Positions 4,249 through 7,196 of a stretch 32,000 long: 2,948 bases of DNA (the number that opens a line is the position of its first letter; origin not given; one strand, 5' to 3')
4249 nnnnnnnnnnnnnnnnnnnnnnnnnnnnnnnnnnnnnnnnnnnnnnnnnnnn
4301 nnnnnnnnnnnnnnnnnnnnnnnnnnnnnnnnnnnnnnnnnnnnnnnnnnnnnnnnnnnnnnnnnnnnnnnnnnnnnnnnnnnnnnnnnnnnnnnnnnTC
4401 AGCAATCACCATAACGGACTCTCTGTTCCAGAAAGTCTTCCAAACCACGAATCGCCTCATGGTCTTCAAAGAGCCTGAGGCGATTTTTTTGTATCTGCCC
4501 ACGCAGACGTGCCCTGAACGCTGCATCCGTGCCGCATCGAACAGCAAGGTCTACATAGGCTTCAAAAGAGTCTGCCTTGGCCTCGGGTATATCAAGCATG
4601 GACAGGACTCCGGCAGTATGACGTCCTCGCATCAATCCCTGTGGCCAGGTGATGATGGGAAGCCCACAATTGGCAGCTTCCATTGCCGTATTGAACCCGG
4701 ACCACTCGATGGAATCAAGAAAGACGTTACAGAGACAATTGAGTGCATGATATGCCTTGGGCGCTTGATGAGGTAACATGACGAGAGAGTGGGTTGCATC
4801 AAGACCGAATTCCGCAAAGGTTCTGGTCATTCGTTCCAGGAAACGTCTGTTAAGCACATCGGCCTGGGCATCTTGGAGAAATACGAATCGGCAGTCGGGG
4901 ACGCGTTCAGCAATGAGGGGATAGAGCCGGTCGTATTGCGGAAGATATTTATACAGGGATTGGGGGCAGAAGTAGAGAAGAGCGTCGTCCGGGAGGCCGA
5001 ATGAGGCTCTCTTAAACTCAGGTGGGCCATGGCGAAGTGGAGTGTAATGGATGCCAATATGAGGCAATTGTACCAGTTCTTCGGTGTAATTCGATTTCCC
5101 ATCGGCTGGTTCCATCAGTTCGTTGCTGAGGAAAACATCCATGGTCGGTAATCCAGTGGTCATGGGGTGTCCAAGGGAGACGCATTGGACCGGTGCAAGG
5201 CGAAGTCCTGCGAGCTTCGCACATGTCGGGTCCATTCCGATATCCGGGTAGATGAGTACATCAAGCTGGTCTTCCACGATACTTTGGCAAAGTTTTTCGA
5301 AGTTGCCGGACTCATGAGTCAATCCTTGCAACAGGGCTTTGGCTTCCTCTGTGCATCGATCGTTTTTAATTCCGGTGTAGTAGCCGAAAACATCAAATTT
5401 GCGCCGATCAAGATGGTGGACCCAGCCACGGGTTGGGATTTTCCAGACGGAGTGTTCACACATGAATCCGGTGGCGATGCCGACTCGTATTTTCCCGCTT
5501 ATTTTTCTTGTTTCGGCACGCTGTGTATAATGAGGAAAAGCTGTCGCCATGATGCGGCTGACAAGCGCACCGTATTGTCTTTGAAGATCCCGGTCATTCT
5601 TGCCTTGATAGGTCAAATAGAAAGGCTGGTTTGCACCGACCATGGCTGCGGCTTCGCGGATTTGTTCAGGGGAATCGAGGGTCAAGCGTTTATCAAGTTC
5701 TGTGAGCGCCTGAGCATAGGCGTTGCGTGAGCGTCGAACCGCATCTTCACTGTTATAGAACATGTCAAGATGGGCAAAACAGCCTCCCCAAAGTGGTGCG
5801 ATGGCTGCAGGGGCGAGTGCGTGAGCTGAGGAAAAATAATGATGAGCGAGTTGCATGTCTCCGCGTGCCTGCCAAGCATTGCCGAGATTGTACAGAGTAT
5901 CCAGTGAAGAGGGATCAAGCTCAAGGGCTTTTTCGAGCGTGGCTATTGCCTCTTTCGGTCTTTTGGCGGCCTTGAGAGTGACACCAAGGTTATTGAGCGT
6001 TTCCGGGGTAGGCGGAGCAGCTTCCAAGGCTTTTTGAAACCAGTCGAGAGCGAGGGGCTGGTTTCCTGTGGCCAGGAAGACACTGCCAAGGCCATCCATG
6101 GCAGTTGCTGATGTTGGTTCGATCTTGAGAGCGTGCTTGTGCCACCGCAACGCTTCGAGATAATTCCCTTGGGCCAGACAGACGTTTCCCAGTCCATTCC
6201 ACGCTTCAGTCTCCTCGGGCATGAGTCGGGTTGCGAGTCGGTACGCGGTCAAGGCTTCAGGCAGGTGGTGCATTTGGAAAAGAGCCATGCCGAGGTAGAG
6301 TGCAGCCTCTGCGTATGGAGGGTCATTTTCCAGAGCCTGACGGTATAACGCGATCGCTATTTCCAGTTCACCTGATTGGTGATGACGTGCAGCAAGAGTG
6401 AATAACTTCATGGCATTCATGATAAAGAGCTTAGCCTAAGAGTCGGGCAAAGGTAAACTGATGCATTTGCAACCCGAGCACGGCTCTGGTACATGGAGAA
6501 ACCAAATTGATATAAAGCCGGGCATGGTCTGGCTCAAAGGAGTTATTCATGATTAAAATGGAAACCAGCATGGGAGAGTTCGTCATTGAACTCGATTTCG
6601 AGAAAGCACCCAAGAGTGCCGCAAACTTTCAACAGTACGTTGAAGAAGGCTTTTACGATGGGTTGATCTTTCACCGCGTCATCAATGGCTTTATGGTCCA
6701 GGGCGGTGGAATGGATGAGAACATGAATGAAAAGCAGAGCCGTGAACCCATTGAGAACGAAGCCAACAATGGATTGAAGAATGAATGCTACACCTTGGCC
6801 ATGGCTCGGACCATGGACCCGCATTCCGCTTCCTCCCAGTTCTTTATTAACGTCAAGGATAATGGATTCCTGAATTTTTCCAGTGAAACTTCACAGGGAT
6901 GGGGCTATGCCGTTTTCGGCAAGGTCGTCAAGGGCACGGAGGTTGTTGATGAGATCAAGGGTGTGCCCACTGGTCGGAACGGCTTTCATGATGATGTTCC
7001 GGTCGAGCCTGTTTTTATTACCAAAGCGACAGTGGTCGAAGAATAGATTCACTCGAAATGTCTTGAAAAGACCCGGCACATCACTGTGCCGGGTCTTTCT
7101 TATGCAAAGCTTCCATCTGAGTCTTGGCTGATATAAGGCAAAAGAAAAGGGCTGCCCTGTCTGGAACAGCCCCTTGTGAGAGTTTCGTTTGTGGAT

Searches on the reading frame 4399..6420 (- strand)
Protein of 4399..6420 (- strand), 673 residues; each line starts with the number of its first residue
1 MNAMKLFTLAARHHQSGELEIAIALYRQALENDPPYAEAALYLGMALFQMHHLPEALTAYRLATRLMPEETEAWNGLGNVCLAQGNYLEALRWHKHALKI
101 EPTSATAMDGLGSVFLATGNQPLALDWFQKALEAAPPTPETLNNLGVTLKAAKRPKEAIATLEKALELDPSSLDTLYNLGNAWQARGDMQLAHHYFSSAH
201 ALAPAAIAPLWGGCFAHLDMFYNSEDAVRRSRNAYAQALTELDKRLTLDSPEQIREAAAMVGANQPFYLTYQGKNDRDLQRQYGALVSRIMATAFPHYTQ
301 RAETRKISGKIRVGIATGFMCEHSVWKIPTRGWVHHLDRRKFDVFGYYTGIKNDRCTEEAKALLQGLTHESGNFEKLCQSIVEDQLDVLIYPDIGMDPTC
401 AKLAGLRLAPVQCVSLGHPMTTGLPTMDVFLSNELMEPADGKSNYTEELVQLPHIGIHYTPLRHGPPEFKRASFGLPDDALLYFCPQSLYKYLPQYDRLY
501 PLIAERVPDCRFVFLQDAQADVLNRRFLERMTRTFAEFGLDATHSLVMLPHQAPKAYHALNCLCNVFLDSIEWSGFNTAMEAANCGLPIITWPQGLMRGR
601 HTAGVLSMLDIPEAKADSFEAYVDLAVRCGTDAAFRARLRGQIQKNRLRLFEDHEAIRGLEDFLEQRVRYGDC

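Call 6: search_protein_families(library=pfam, proteins=[window:4399-6420:-], max_evalue=0.1)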
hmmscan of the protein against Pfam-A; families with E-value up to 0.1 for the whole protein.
window:4399-6420:- (673 aa): 25 families
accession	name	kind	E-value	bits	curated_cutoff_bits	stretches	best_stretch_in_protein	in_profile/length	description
PF00515.34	TPR_1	-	6.4e-33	111.7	27.8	3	140-171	2-33/34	Tetratricopeptide repeat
PF07719.23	TPR_2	-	1.8e-32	109.2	27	5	139-171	1-33/34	Tetratricopeptide repeat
PF13414.12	TPR_11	-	1.2e-28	98.9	26.8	5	156-183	11-38/42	TPR repeat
PF13844.12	Glyco_transf_41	-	3.4e-24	85.5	25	2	471-648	359-529/543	Glycosyl transferase family 41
PF13424.12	TPR_12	-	6.7e-24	84.3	30.1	2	72-135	4-75/77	Tetratricopeptide repeat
PF13432.12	TPR_16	-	1.6e-18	67.2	32.7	4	46-102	6-62/65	Tetratricopeptide repeat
PF13431.12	TPR_17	-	2.5e-18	65.2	24.4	3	25-57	1-33/34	Tetratricopeptide repeat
PF13181.12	TPR_8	-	1e-16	60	25.7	1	140-171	2-33/34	Tetratricopeptide repeat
PF13428.12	TPR_14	-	2.2e-16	59.2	23.5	3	141-181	3-43/44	Tetratricopeptide repeat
PF14559.12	TPR_19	-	2.4e-15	57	25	3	15-75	3-63/68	Tetratricopeptide repeat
PF13176.12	TPR_7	-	6.2e-13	48.2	27.9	0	73-101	1-29/36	Tetratricopeptide repeat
PF13374.12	TPR_10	-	3.6e-12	46.3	27.5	1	141-168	4-31/42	Tetratricopeptide repeat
PF23914.1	TPR_CcmH_CycH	-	6.2e-09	36.3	42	1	111-205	56-153/158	Cytochrome c-type biogenesis protein H TPR domain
PF12895.13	ANAPC3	-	7.4e-07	29.8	27.2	0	5-60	25-79/82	Anaphase-promoting complex, cyclosome, subunit 3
PF13429.12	TPR_15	-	0.00046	20.1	26.2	1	55-166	164-275/280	Tetratricopeptide repeat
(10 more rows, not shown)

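Call 18: find_encoding_contigs(protein=window:4399-6420:-, flank=3000, max_places=10)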
Protein window:4399-6420:- (673 aa): 1 contig read that carries it; 1 place shown.
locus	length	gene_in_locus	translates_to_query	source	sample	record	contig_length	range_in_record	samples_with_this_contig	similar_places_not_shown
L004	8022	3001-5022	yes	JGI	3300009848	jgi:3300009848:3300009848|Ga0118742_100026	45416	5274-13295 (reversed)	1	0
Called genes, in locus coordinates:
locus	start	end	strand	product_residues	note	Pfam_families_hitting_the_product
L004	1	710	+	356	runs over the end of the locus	PF02653:BPD_transp_2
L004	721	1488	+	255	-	PF00005:ABC_tran, PF12399:BCA_ABC_TP_C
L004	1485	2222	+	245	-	PF00005:ABC_tran, PF13304:AAA_21 (faint), PF12399:BCA_ABC_TP_C (faint)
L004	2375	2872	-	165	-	PF00160:Pro_isomerase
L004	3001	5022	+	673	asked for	PF14559:TPR_19 (weak), PF13432:TPR_16 (weak), PF00515:TPR_1 (weak), PF13424:TPR_12, PF00515:TPR_1 (weak), PF07719:TPR_2 (weak), PF13424:TPR_12 (weak), PF13844:Glyco_transf_41, +9 more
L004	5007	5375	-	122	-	-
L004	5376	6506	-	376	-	PF00155:Aminotran_1_2, PF01041:DegT_DnrJ_EryC1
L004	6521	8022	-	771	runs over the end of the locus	PF02516:STT3, PF21436:STT3-PglB_core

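Call 39: search_protein_families(library=ncbifam, proteins=[window:4399-6420:-], max_evalue=0.01)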
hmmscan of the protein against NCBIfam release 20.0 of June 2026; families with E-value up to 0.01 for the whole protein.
window:4399-6420:- (673 aa): 27 families (the best 25 are shown)
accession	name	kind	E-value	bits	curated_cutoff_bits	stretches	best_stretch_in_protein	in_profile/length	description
TIGR02521.1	type_IV_pilW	equivalog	7.9e-22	77.9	154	2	80-205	40-167/234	type IV pilus biogenesis/stability protein PilW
TIGR02917.1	PEP_TPR_lipo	equivalog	8.8e-21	73.5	312.2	1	8-233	436-660/899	XrtA/PEP-CTERM system TPR-repeat protein PrsT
NF040959.1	MamA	equivalog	2.1e-20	73.1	200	2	78-208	44-174/204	magnetosome protein MamA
NF033762.1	social_mot_Tgl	equivalog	6.8e-20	71.5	225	2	7-99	35-128/252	social motility TPR repeat lipoprotein Tgl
TIGR02552.1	LcrH_SycD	equivalog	3.4e-14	52.7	104.8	2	68-137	49-118/136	SycD/LcrH family type III secretion system chaperone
NF033920.0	C39_PA2778_fam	equivalog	5.6e-14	52.2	150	3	6-102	159-255/255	PA2778 family cysteine peptidase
NF049992.1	NGTferase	equivalog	1.8e-12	46.7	1000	1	374-648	320-590/614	UDP-glucose:protein N-beta-glucosyltransferase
NF002725.1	PRK02603.1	equivalog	1.5e-11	44.6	143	1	82-151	46-118/173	photosystem I assembly protein Ycf3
NF047371.1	FlcA_CTERM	equivalog_domain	1.9e-11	43.2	300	2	13-95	449-531/646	periplasmic flagellar collar protein FlcA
NF008520.0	PRK11447.1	equivalog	3.2e-08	31.8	858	1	48-115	362-429/1157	cellulose synthase complex outer membrane protein BcsC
NF053607.1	CHU_0125_OmpA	equivalog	1.3e-07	30.5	620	1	7-99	23-115/639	CHU_0125 family OmpA-like outer membrane integrity protein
NF008391.2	PRK11189.1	equivalog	5.1e-07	29.5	250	1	119-196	79-156/297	lipoprotein NlpI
NF033758.1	gliding_GltE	equivalog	6.7e-07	28.6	225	1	15-167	98-250/411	adventurous gliding motility TPR repeat lipoprotein GltE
TIGR03939.1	PGA_TPR_OMP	equivalog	1.9e-06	26.4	366.65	1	17-164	67-213/800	poly-beta-1,6 N-acetyl-D-glucosamine export porin PgaA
NF052415.1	T3SS_chap_SctY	equivalog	2.1e-06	28.2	70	1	42-100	11-69/106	type III secretion apparatus assembly chaperone SctY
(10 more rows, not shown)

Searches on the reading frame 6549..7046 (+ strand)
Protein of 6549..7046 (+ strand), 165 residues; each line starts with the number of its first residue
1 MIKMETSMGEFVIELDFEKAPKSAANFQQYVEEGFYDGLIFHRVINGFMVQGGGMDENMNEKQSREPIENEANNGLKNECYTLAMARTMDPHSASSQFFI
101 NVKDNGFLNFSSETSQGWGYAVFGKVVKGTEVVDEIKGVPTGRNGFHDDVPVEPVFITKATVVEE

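Call 6: search_protein_families(library=pfam, proteins=[window:6549-7046:+], max_evalue=0.1)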
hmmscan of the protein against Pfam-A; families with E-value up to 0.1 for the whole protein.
window:6549-7046:+ (165 aa): 2 families
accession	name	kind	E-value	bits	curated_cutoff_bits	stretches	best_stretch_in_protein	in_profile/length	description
PF00160.26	Pro_isomerase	-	5.2e-47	160.5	21.7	1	2-162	2-159/159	Cyclophilin type peptidyl-prolyl cis-trans isomerase/CLD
PF08480.16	Disaggr_assoc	-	0.019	15.4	22.6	0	69-128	68-125/194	Disaggregatase related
